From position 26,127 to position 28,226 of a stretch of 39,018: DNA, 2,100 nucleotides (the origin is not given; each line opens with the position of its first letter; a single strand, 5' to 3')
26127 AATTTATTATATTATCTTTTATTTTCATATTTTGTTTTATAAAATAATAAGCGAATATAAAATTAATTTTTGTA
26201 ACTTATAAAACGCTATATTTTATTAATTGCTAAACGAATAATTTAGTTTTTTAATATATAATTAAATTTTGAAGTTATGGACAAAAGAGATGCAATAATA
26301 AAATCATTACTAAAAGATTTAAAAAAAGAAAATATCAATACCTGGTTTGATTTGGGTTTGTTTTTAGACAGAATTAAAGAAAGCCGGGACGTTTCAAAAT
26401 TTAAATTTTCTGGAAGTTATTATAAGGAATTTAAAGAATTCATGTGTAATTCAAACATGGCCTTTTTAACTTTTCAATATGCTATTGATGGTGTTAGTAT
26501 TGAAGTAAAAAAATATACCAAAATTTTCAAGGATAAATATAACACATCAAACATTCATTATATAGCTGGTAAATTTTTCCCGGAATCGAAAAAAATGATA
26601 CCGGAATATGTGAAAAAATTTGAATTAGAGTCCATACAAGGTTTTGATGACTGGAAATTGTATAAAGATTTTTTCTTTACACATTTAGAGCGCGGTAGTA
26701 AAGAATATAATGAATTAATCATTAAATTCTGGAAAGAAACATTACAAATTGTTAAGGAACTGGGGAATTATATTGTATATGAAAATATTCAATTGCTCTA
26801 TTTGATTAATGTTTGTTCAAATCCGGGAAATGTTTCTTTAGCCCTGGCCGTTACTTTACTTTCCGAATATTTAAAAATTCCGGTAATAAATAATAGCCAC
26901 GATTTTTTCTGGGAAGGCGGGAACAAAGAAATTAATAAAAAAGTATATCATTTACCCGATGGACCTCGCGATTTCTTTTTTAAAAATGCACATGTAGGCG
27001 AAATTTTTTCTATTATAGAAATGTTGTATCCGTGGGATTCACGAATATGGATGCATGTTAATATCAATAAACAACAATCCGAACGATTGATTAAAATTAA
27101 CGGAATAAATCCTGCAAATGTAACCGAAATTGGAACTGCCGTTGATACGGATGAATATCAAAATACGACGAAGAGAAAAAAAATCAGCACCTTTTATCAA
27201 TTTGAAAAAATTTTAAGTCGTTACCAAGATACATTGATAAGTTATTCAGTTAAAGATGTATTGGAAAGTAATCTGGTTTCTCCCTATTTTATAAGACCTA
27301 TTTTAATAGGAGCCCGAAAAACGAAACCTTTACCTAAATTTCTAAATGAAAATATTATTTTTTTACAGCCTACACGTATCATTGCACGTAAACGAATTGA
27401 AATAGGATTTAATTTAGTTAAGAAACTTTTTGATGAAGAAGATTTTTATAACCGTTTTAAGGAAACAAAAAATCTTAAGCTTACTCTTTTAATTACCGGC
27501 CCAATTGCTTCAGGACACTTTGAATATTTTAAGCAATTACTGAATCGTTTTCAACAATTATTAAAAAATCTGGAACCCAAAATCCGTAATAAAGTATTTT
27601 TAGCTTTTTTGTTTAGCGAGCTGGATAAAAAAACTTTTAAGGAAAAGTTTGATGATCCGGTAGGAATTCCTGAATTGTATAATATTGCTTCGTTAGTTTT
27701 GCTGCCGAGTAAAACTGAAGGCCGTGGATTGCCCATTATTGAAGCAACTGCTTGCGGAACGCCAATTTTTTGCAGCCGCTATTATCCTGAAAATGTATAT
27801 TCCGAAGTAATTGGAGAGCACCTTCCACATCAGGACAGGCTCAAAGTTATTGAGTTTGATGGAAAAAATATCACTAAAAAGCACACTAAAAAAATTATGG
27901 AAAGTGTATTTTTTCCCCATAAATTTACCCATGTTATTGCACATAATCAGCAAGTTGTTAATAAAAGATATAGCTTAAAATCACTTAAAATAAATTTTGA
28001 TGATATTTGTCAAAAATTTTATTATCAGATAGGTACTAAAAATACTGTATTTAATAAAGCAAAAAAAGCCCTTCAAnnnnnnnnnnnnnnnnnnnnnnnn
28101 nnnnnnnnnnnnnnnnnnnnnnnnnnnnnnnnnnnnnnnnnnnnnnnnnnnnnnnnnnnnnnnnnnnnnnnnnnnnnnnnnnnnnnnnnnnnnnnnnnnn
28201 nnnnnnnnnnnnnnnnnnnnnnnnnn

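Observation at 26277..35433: Candidate glyco-signalling locus: giant GT fusion - hemW - 4xPAS kinase - REC-only regulator, closed by a convergent GT paralogue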

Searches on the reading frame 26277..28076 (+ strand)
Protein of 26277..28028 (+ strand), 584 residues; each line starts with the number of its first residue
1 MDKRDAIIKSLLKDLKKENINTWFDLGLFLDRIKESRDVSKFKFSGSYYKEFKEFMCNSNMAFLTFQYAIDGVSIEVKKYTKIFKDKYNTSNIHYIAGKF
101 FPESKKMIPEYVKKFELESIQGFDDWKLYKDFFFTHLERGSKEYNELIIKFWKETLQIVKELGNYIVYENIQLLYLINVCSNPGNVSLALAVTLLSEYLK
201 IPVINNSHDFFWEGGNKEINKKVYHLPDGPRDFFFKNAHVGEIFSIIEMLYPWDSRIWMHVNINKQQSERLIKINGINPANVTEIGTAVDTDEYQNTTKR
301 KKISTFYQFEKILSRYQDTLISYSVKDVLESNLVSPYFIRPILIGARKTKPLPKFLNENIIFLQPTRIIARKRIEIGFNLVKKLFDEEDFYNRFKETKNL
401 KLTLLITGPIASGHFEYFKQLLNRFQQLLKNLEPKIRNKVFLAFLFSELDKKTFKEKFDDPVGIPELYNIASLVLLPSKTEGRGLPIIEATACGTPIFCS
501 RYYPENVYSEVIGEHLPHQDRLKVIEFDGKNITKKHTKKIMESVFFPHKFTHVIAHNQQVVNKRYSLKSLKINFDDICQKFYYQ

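Call 42: search_protein_families(library=pfam, proteins=[window:26277-28028:+], max_evalue=10)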
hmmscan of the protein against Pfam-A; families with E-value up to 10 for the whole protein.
window:26277-28028:+ (584 aa): 5 families
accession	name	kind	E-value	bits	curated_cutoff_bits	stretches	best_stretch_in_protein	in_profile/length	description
PF00534.26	Glycos_transf_1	-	8.6e-10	38.8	26.4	1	457-504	79-126/172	Glycosyl transferases group 1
PF13692.12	Glyco_trans_1_4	-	1.4e-06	29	27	1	460-505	69-113/142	Glycosyl transferases group 1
PF20706.3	GT4-conflict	-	0.00018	21.1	26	1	460-501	271-312/385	Family 4 Glycosyltransferase in conflict systems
PF09642.15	YonK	-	0.0051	17.4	25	1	289-327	15-53/60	YonK protein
PF09728.14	Taxilin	-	0.17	11.5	30.3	1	49-82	219-252/302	Myosin-like coiled-coil protein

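Call 60: predict_structure(alignment_id=A3)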
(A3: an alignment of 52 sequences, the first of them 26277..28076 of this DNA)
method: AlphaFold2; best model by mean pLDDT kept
length: 600 residues; sequences in the alignment: 52
mean_pLDDT: 86.1   pTM: 0.82
mean pLDDT of the five models: 86.1, 84.8, 83.3, 82.8, 81.8
residues with pLDDT >= 90: 275; 70-90: 272; 50-70: 52; < 50: 1
segments of 3 or more residues with pLDDT < 50: none
pLDDT, mean of each block of 10 residues (from residue 1): 76 94 89 75 64 79 88 82 87 92 80 95 91 89 93 97 95 91 88 91 86 83 86 86 69 75 85 85 88 84 89 89 93 86 91 85 77 83 92 89 89 82 94 91 88 82 87 81 80 92 79 92 89 92 89 95 93 91 74 71
secondary structure, 60 per line:
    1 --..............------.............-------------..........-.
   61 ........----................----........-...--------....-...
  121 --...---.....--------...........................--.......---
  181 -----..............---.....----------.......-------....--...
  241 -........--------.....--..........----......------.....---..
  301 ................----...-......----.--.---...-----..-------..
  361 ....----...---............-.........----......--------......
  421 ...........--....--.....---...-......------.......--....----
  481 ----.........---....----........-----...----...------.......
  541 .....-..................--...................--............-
elements in order: H3-16 H23-35 H49-58 E60-68 H73-88 E93-100 E113-116 H129-133 H142-168 E171-177 H186-199 E203-207 H218-224 H232-235 H242-249 E258-262 H265-274 E282-284 H291-295 H299-316 E321-323 H325-330 E342-344 E359-364 H375-386 H388-396 E401-406 H415-431 H434-437 E440-444 H452-457 H464-470 E473-476 H485-493 E497-500 H505-512 E525-527 H534-545 H547-564 H567-585 H588-599

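Call 62: fold_search(model_id=the predicted structure, library=pdb)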
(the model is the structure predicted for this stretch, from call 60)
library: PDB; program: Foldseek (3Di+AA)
matches with E <= 10: 1324; with E <= 0.001: 425
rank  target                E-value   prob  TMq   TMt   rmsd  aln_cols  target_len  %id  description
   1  4xsu_B                6.4e-15  1.00  0.46  0.71   7.1       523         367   12  Crystal structure of Anabaena Alr3699/HepE in complex with UDP and glucose (released 2016-01-13)
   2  4xsp_A                8.9e-15  1.00  0.45  0.69   7.3       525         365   12  Crystal structure of Anabaena Alr3699/HepE in complex with UDP (released 2016-01-13)
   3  4xso_A                2.1e-14  1.00  0.46  0.71   7.3       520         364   11  Crystal structure of apo-form Alr3699/HepE from Anabaena sp. strain PCC 7120 (released 2016-01-13)
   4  8vrf_B                6.0e-14  1.00  0.50  0.64   7.0       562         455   12  Sucrose-phosphate synthase-like protein from Leishmania major (released 2025-08-13)
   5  4xsu_A                6.7e-14  1.00  0.46  0.70   6.9       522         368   12  Crystal structure of Anabaena Alr3699/HepE in complex with UDP and glucose (released 2016-01-13)
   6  8uag                  7.5e-14  1.00  0.50  0.62   7.1       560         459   13  Sucrose-phosphate synthase-like protein from Leishmania major (released 2024-12-18)
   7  3c4q_A                1.3e-13  1.00  0.47  0.67   6.6       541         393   13  Structure of the retaining glycosyltransferase MshA : The first step in mycothiol biosynthesis. Organism : Corynebacte (released 2008-04-01)
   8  9dcm_B                1.9e-13  1.00  0.43  0.53   9.0       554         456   12  Sucrose-phosphate synthase from Leishmania major (released 2025-10-29)
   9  3c4q_B                2.2e-13  1.00  0.47  0.67   6.7       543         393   12  Structure of the retaining glycosyltransferase MshA : The first step in mycothiol biosynthesis. Organism : Corynebacte (released 2008-04-01)
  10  4xsr_B                2.8e-13  1.00  0.46  0.70   7.0       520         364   12  Crystal structure of Anabaena Alr3699/HepE in complex with UDP-glucose (released 2016-01-13)
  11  2r60                  3.9e-13  1.00  0.46  0.58   8.5       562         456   13  Structure of apo Sucrose Phosphate Synthase (SPS) of Halothermothrix orenii (released 2008-06-10)
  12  6tvp_A                4.1e-13  1.00  0.43  0.62   7.8       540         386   13  Structure of Mycobacterium smegmatis alpha-maltose-1-phosphate synthase GlgM (released 2020-04-22)
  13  3c48_B                4.4e-13  1.00  0.31  0.43  11.5       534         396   12  Structure of the retaining glycosyltransferase MshA: The first step in mycothiol biosynthesis. Organism: Corynebacteri (released 2008-03-25)
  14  6d9t                  6.0e-13  1.00  0.44  0.66   7.3       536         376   12  BshA from Staphylococcus aureus complexed with UDP (released 2019-05-08)
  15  8vrf_A                6.7e-13  1.00  0.50  0.62   6.9       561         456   13  Sucrose-phosphate synthase-like protein from Leishmania major (released 2025-08-13)
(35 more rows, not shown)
